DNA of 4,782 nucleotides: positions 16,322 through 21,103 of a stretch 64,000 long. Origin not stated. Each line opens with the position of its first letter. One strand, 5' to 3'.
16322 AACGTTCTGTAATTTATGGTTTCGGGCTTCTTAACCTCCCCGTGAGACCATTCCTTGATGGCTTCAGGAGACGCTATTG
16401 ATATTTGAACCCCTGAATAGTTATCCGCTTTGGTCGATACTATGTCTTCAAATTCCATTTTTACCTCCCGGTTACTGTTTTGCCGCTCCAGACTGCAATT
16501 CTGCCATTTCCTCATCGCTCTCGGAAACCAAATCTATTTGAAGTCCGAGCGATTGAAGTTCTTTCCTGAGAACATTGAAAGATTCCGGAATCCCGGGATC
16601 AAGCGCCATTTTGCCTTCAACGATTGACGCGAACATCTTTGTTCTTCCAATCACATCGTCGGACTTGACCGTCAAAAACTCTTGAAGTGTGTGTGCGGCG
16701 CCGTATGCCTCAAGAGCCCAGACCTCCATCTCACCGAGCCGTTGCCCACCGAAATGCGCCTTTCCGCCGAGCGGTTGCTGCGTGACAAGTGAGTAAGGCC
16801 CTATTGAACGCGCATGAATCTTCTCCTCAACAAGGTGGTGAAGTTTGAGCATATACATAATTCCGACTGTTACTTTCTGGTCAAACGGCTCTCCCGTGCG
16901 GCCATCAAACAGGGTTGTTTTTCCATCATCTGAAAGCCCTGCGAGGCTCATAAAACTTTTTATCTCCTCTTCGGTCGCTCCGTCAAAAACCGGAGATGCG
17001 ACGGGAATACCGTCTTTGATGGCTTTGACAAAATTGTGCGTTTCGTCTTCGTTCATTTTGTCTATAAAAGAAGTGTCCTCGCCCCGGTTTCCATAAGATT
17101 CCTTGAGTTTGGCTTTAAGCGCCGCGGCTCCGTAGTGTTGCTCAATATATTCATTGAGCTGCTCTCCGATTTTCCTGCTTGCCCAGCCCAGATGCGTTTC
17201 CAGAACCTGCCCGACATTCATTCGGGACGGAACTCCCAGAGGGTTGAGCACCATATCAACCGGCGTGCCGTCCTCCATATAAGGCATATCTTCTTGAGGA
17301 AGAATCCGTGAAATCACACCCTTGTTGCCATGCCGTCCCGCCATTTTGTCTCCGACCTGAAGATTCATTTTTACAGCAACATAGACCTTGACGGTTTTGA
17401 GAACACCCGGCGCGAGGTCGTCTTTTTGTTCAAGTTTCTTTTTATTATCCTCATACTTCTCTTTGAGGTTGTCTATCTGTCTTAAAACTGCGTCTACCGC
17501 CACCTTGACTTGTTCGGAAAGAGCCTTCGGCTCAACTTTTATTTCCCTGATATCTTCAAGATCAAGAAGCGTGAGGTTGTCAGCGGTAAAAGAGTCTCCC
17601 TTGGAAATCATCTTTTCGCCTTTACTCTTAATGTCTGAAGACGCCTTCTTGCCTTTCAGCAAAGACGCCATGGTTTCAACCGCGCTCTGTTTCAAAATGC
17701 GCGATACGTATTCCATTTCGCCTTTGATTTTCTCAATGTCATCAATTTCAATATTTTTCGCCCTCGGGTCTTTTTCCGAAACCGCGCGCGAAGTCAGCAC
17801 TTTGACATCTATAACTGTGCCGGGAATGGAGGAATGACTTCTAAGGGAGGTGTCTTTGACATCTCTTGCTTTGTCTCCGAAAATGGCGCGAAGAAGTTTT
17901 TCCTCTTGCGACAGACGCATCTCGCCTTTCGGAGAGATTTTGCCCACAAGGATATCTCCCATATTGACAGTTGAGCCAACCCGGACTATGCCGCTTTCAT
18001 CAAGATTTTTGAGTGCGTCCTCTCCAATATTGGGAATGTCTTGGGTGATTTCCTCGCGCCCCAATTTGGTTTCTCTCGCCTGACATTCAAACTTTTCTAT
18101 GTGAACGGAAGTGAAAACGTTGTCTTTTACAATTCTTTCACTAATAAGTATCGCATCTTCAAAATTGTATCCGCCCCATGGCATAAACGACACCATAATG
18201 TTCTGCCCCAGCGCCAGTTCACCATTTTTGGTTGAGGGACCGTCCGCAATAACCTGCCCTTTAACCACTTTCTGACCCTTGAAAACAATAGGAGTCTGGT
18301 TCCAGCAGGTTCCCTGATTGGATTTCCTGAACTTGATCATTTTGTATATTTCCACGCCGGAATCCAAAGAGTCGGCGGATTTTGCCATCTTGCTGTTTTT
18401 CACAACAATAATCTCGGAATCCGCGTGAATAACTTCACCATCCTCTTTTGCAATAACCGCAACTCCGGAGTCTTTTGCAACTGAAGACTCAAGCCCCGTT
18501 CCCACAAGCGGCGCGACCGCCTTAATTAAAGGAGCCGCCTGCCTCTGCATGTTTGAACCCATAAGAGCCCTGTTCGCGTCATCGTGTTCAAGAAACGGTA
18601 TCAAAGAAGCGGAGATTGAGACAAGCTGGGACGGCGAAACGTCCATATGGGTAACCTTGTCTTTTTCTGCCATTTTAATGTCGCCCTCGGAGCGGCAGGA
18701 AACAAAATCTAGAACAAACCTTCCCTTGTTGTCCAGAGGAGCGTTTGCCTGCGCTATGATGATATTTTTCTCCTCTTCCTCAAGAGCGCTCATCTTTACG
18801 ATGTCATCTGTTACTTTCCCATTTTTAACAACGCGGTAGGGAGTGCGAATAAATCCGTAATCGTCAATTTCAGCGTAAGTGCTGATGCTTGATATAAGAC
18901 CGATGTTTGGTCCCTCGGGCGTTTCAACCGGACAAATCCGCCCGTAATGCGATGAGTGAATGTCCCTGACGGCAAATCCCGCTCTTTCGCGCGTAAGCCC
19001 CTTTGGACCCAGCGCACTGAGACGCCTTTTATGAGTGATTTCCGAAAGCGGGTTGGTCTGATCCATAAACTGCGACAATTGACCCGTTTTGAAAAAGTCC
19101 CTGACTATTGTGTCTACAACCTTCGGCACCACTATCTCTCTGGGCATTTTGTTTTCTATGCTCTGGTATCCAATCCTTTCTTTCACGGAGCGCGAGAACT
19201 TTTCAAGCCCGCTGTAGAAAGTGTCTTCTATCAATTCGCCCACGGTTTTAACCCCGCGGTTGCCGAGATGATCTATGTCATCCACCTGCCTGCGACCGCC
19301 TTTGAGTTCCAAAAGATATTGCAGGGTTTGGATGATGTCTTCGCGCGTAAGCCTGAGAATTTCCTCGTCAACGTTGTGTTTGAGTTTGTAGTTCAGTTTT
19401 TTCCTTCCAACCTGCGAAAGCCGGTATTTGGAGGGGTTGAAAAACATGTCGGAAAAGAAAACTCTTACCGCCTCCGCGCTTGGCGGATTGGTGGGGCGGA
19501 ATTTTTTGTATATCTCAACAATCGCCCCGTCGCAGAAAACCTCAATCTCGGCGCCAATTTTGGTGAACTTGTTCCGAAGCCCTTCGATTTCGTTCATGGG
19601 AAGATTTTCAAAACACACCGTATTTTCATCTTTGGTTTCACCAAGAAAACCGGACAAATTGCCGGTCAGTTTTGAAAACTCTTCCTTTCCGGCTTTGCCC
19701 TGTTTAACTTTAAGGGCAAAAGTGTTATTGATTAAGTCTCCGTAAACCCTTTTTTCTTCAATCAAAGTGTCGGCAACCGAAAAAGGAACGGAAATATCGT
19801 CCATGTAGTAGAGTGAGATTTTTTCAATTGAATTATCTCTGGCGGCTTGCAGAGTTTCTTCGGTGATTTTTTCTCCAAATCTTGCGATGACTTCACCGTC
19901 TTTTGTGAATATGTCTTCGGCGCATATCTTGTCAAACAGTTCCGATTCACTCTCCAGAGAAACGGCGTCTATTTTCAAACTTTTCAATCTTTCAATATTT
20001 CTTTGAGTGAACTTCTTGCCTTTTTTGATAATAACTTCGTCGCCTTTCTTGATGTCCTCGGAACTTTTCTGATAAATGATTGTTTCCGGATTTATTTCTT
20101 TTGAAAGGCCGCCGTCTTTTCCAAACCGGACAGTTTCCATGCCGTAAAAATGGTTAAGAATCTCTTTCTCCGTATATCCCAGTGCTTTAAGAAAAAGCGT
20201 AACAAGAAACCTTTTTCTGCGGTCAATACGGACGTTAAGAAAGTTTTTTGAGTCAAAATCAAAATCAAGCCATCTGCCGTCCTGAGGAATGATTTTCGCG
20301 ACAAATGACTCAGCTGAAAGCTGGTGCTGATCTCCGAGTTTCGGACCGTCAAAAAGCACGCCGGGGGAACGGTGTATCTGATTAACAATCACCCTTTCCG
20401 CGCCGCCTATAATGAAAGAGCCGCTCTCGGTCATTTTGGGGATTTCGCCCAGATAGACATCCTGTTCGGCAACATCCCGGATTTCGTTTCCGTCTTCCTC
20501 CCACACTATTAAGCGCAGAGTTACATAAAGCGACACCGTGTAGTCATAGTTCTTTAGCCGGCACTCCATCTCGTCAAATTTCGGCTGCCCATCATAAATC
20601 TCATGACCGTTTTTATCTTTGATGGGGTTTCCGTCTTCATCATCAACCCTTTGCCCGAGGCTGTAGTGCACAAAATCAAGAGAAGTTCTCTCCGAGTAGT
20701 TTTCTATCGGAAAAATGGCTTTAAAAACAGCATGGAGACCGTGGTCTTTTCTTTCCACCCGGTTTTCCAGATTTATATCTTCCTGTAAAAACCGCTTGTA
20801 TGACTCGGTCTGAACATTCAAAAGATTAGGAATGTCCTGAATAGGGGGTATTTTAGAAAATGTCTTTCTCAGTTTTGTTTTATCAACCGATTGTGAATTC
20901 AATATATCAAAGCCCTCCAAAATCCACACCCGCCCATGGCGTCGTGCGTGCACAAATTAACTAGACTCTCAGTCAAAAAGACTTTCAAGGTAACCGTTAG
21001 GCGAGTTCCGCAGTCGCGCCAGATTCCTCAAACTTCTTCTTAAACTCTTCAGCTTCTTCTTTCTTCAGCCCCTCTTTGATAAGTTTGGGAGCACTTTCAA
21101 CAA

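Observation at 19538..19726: Ribosomal L7/L12 C-terminal-domain-like module inserted in RpoB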

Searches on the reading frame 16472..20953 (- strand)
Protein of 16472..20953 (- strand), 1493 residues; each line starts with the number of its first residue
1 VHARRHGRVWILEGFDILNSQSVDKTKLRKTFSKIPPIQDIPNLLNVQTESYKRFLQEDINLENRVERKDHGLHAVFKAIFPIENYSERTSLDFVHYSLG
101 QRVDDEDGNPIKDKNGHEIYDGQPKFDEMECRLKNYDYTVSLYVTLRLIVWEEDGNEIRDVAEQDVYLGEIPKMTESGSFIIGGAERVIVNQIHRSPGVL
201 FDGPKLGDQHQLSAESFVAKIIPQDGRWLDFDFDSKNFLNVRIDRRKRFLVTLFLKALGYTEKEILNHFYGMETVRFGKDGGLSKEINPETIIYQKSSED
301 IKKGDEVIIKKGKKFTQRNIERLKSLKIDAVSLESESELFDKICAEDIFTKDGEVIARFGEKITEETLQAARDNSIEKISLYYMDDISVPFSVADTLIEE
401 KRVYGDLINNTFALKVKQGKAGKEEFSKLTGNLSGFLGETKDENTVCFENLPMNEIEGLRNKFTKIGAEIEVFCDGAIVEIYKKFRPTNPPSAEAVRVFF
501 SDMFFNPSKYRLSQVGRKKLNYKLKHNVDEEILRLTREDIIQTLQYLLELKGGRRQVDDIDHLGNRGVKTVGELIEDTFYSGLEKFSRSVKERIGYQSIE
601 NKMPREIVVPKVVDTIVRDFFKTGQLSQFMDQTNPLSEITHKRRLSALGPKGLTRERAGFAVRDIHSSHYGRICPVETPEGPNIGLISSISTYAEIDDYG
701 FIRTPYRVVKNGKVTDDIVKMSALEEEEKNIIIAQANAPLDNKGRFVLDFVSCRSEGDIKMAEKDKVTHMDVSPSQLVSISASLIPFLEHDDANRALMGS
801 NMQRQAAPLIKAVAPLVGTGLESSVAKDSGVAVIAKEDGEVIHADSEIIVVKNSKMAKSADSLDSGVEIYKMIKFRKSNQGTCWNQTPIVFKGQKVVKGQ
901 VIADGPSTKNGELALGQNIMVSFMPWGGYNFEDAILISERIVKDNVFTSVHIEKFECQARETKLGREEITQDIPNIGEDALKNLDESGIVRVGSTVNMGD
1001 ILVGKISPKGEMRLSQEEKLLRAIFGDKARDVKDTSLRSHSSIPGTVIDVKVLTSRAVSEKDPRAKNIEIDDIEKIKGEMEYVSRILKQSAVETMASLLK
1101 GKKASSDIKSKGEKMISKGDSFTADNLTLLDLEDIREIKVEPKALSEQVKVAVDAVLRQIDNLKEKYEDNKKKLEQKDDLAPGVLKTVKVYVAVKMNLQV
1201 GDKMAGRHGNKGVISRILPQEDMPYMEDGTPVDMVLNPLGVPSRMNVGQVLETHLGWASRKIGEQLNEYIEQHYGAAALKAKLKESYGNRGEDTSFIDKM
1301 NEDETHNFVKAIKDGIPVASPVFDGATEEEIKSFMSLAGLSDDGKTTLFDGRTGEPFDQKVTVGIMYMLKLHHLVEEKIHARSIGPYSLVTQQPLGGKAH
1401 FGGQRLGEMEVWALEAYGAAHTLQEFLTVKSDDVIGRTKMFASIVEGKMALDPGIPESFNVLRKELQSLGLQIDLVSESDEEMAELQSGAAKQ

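Call 4: search_protein_families(library=pfam, proteins=[window:16472-20953:-], max_evalue=10)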
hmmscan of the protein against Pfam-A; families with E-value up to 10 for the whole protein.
window:16472-20953:- (1493 aa): 11 families
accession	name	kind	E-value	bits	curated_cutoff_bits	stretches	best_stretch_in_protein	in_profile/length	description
PF00562.33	RNA_pol_Rpb2_6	-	6.8e-132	440.5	23.4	1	834-1399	1-372/373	RNA polymerase Rpb2, domain 6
PF04565.21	RNA_pol_Rpb2_3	-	3.1e-27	95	21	1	628-696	1-68/68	RNA polymerase Rpb2, domain 3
PF04560.25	RNA_pol_Rpb2_7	-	1.3e-25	90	32.1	1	1402-1477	1-86/87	RNA polymerase Rpb2, domain 7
PF04561.19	RNA_pol_Rpb2_2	-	1.2e-23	84.2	21.7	2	477-568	102-189/190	RNA polymerase Rpb2, domain 2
PF10385.14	RNA_pol_Rpb2_45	-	3.3e-22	78.7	28.2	1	706-773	1-66/66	RNA polymerase beta subunit external 1 domain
PF04563.20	RNA_pol_Rpb2_1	-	2.4e-18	66.8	28.2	1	43-596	1-182/203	RNA polymerase beta subunit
PF13375.12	RnfC_N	-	0.024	15.1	25.6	1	885-905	41-61/101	RnfC Barrel sandwich hybrid domain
PF00364.28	Biotin_lipoyl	-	0.088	13.1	22.1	1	828-867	14-52/73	Biotin-requiring enzyme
PF11686.13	DUF3283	-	0.1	13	25.8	1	413-433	23-43/61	Protein of unknown function (DUF3283)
PF07697.16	7TMR-HDED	-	0.27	11.6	27.6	2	301-327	196-221/224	7TM-HD extracellular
PF16771.11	RTT107_BRCT_6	-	0.4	11.3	27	1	1069-1111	10-51/114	Regulator of Ty1 transposition protein 107 BRCT domain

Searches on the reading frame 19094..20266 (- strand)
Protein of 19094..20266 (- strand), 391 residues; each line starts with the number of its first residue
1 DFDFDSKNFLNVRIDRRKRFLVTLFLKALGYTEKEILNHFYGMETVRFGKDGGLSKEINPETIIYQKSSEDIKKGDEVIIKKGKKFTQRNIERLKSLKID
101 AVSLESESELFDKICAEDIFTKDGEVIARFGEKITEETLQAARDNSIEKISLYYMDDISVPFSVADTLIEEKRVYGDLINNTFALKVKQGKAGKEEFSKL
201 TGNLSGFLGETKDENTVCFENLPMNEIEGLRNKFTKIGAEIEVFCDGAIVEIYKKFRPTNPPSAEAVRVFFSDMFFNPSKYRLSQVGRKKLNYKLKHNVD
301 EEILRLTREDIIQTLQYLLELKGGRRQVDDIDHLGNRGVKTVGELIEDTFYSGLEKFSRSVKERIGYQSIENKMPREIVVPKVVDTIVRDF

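Call 10: find_homologous_proteins(query=window:19094-20266:-, max_evalue=0.00001)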
Query window:19094-20266:- (391 aa): 382 proteins with E <= 0.00001 among 8000 candidates; the best 120 are listed.
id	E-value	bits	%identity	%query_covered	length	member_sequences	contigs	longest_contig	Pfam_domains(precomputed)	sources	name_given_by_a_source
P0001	1.4e-95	339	40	100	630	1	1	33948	PF04565.22,PF04561.20,PF10385.15,PF04563.21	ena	-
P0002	1.9e-92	328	56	42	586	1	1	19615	PF04565.22,PF04561.20,PF04563.21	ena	-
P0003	6.7e-92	327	56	42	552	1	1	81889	PF04561.20,PF04563.21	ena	-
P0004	4.9e-86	307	62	33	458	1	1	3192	PF04561.20,PF04563.21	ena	-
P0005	1.7e-84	302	60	37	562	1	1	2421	PF04565.22,PF04561.20,PF04563.21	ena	-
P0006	1.7e-84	302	60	37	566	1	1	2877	PF04565.22,PF04561.20,PF04563.21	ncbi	-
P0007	1.0e-79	286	63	37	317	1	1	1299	PF04561.20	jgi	-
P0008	2.5e-72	262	60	37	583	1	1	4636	PF04565.22,PF04561.20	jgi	jgi:DNA-directed RNA polymerase subunit beta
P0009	2.1e-71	259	35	88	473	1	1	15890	PF04561.20,PF04563.21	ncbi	-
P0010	2.2e-67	246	49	40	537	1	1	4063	PF04561.20,PF04563.21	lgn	-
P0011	6.8e-64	234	31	100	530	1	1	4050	PF04561.20,PF04563.21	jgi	-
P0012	7.9e-64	234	64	38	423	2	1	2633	PF04565.22,PF04561.20,PF10385.15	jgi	-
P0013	1.3e-63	234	36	100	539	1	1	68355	PF04561.20,PF04563.21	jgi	-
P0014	2.8e-63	232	34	100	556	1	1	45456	PF04565.22,PF04561.20,PF04563.21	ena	-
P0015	5.8e-63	231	36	100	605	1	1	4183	PF04565.22,PF04561.20,PF04563.21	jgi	jgi:DNA-directed RNA polymerase subunit beta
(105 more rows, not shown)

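Call 57: search_solved_structures(query=window:19094-20266:-, max_evalue=1e-10, show_alignments=2)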
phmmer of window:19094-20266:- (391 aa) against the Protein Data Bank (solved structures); distinct sequences matched with E-value up to 1e-10: 49.
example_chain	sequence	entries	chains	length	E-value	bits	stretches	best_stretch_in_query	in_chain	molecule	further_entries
6wmp_C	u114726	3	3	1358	1.3e-49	172.5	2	245-391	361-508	DNA-directed RNA polymerase subunit beta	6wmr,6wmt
7xya_C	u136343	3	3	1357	3e-49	171.4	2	248-391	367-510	DNA-directed RNA polymerase subunit beta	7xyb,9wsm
7f0r_C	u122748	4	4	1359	3.1e-49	171.3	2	248-391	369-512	DNA-directed RNA polymerase subunit beta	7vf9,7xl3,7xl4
6j9e_C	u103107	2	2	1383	1.3e-46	162.7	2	1-160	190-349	DNA-directed RNA polymerase subunit beta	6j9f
9gdo_C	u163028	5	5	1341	6.3e-46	160.4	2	247-391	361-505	DNA-directed RNA polymerase subunit beta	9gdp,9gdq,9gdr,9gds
7ye1_C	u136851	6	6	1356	9.1e-46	159.9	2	246-391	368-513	DNA-directed RNA polymerase subunit beta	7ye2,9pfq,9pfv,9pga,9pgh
6awb_03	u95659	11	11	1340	1e-45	159.7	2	247-391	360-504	DNA-directed RNA polymerase subunit beta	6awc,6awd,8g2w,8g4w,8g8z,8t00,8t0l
7mkn_C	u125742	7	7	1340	1e-45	159.7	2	247-391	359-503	DNA-directed RNA polymerase subunit beta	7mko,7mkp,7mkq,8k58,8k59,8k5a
8g7e_I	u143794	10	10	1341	1e-45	159.7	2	247-391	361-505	DNA-directed RNA polymerase subunit beta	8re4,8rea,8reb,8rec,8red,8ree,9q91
6n4c_C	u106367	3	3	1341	1e-45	159.7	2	247-391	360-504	DNA-directed RNA polymerase subunit beta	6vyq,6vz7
3lu0_C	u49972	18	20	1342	1e-45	159.7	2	247-391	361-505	DNA-directed RNA polymerase subunit beta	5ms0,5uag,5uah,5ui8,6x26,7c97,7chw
10ma_I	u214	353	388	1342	1e-45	159.7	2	247-391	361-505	DNA-directed RNA polymerase subunit beta | Escherichia coli RNA polymerase beta subunit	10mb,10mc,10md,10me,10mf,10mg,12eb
5uaq_C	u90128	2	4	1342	1e-45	159.7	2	247-391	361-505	DNA-directed RNA polymerase subunit beta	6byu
5uaj_C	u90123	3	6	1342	1e-45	159.7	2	247-391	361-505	DNA-directed RNA polymerase subunit beta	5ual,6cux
8hkc_C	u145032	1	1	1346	1e-45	159.7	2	247-391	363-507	DNA-directed RNA polymerase subunit beta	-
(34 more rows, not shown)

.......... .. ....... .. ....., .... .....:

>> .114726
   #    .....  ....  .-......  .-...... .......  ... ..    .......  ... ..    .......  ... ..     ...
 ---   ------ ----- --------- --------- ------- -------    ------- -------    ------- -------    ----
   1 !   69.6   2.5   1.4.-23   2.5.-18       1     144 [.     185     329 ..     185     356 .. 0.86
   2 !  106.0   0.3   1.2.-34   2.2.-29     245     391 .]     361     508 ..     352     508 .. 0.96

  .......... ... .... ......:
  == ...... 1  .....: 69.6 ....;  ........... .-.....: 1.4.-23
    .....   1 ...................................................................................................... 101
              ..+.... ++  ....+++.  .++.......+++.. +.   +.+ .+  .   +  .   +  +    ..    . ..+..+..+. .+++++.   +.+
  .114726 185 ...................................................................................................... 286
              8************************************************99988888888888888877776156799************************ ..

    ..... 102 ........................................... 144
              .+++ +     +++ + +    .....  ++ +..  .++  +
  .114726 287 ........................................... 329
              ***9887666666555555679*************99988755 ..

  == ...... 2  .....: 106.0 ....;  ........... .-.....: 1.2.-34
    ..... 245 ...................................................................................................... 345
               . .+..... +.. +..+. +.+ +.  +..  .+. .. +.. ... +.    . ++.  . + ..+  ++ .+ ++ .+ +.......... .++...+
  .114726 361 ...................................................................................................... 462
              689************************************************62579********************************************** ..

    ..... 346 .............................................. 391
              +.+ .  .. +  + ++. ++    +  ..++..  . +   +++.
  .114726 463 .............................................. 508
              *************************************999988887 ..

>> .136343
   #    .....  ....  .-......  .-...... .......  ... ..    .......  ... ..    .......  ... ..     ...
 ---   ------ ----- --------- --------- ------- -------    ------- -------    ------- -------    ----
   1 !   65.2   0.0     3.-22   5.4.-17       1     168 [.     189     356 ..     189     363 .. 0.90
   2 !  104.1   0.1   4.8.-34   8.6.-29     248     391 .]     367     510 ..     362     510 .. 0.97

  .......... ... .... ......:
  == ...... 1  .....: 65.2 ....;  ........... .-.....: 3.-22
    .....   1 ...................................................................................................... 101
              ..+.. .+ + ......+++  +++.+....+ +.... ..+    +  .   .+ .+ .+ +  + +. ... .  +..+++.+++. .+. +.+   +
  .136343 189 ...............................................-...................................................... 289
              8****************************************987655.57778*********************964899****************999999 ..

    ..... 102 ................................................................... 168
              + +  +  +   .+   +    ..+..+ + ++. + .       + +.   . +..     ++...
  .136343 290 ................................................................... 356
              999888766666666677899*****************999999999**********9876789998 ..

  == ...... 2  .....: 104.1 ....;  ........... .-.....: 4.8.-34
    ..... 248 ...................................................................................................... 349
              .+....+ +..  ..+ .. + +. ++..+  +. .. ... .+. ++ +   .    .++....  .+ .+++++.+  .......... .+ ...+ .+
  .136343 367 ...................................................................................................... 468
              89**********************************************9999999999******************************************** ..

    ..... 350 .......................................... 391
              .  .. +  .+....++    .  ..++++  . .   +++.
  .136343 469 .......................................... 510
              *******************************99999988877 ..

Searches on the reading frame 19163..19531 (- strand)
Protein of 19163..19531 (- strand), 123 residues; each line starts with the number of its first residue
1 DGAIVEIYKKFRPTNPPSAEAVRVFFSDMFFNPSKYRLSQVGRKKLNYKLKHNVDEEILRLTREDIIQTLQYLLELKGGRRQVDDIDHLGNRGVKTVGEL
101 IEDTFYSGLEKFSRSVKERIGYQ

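Call 25: find_related_loci(query=window:19163-19531:-, collection=genome_contigs, flank=6000)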
Query seq(123 aa) (123 aa) in genome_contigs; peptide patterns used: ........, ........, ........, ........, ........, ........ (x = any residue, [..] = any of these).
168 stretches matched a pattern; 31 encode a relative of the query (tblastn E <= 1e-3); 31 distinct loci.
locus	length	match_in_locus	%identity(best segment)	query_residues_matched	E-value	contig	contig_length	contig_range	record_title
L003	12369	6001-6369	89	1-123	2e-72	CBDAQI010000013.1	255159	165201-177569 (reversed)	MAG: Thermodesulfobacteriota bacterium isolate 274520fc-c05b-446e-8c5d-ef4d51f8906c genome assembly, contig: contig_13,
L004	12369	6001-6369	85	1-123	1e-69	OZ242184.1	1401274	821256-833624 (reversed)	MAG: Thermodesulfobacteriota bacterium isolate 13ca7263-252e-4e88-bd46-881ee0964f5f genome assembly, chromosome: 1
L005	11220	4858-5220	67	3-123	7e-54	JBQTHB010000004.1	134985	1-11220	MAG: Deltaproteobacteria bacterium isolate SAW255 c_000000394598, whole genome shotgun sequence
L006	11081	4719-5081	64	3-123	2e-52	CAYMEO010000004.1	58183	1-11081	MAG TPA_asm: uncultured Spirochaetia bacterium isolate binchicken_co71_42 genome assembly, contig: NODE_207_length_58183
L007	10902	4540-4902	64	3-123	2e-50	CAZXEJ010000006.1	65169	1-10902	MAG TPA_asm: uncultured Spirochaetia bacterium isolate SRP216583_co2_250 genome assembly, contig: NODE_180_length_65169_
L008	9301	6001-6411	55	3-123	5e-47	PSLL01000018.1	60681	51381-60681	MAG: Candidatus Dadabacteria bacterium isolate ERB_12_1 NODE_86_length_60681_cov_4.778725, whole genome shotgun sequence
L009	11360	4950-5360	55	3-123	2e-41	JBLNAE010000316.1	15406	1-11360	MAG: Ignavibacteriales bacterium isolate MAG185 PRJNA951521_bin43_renamed_315, whole genome shotgun sequence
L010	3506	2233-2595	50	3-123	8e-41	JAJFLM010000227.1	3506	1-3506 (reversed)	MAG: Deltaproteobacteria bacterium isolate OFTM19 OFTM19_226, whole genome shotgun sequence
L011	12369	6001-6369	49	1-123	5e-40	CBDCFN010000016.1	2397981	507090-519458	MAG: bacterium isolate 8540ba5b-a7bb-453d-8cfa-50a4359c344d genome assembly, contig: contig_16, whole genome shotgun seq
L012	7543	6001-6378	52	3-123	3e-38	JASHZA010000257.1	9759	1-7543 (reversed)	MAG: Candidatus Binataceae bacterium isolate JOPF297 JOPF_AWAY_contig_947328, whole genome shotgun sequence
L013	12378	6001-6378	52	3-123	6e-38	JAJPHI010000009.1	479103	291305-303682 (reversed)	MAG: Proteobacteria bacterium isolate Centralia_MAG_154 k107_28392681, whole genome shotgun sequence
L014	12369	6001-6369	47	3-123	1e-34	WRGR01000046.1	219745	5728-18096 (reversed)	MAG: Actinomycetes bacterium isolate Nc150P4bin21 JGI20171J29575_12612838, whole genome shotgun sequence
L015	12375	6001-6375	47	1-123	7e-34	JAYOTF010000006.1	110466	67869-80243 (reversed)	MAG: Deltaproteobacteria bacterium isolate 139566_S167_metabat_bins_sens.tsv.074 NODE_100_length_110466_cov_7.479291, wh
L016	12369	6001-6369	47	1-121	1e-33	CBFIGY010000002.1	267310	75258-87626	MAG: uncultured bacterium isolate Co_bin_836_permissive genome assembly, contig: Co_bin_836_permissive_c2, whole genome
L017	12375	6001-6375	46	1-123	6e-33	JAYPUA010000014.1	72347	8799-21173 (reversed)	MAG: Deltaproteobacteria bacterium isolate 139589_S190_rosella_bins.tsv.111 NODE_299_length_72347_cov_11.651234, whole g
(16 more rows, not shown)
